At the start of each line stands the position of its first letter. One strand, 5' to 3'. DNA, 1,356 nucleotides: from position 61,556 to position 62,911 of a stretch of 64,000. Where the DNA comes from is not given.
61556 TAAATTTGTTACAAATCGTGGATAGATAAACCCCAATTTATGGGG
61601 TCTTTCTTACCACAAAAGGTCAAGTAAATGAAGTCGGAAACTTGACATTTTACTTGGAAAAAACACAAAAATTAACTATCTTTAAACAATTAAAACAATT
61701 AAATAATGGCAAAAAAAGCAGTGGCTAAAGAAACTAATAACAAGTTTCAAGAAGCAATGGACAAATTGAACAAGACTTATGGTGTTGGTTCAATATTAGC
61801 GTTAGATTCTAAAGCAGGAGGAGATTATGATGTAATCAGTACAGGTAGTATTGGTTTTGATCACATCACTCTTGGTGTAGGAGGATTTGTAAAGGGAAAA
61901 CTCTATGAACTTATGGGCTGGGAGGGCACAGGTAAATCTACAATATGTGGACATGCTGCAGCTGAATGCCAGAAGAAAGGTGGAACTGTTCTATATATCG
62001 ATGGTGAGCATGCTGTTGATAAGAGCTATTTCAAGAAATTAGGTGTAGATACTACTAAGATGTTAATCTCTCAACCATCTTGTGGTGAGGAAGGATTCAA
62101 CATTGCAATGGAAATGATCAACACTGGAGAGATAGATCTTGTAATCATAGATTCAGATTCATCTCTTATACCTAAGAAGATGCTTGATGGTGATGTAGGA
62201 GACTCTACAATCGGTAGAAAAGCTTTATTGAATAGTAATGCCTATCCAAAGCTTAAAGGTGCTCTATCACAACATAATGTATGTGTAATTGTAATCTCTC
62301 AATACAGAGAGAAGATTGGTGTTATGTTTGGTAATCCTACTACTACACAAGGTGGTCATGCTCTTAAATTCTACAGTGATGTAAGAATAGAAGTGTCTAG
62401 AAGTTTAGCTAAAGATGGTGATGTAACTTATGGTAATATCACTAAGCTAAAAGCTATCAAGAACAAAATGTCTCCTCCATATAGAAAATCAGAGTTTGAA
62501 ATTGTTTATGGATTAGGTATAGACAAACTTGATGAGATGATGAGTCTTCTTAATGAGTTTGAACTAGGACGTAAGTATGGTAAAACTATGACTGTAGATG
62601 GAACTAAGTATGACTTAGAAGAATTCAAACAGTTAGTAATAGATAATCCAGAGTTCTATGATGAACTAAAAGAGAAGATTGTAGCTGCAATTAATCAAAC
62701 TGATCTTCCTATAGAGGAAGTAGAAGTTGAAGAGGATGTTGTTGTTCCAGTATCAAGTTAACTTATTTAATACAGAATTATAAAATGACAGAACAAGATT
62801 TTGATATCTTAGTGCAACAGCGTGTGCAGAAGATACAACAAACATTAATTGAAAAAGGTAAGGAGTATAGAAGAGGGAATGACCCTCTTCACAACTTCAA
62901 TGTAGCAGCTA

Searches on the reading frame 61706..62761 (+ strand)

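Call 43: search_protein_families(library=phrogs, proteins=[window:61706-62761:+], max_evalue=0.001)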
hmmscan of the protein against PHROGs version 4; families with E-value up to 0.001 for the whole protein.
window:61706-62761:+ (351 aa): 5 families
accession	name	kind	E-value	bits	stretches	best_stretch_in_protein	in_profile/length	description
phrog_97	-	other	9.8e-69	233.8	2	1-250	1-269/506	UvsX-like recombinase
phrog_9666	-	unknown function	1.7e-20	73.8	1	175-288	610-726/779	-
phrog_8337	-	DNA, RNA and nucleotide metabolism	3.1e-19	70.4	1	59-233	63-242/273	DNA repair protein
phrog_19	-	DNA, RNA and nucleotide metabolism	1e-08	35.6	1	37-104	328-393/621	DnaB-like replicative helicase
phrog_239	-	DNA, RNA and nucleotide metabolism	2.5e-08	34.3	1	56-125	350-420/801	DNA primase/helicase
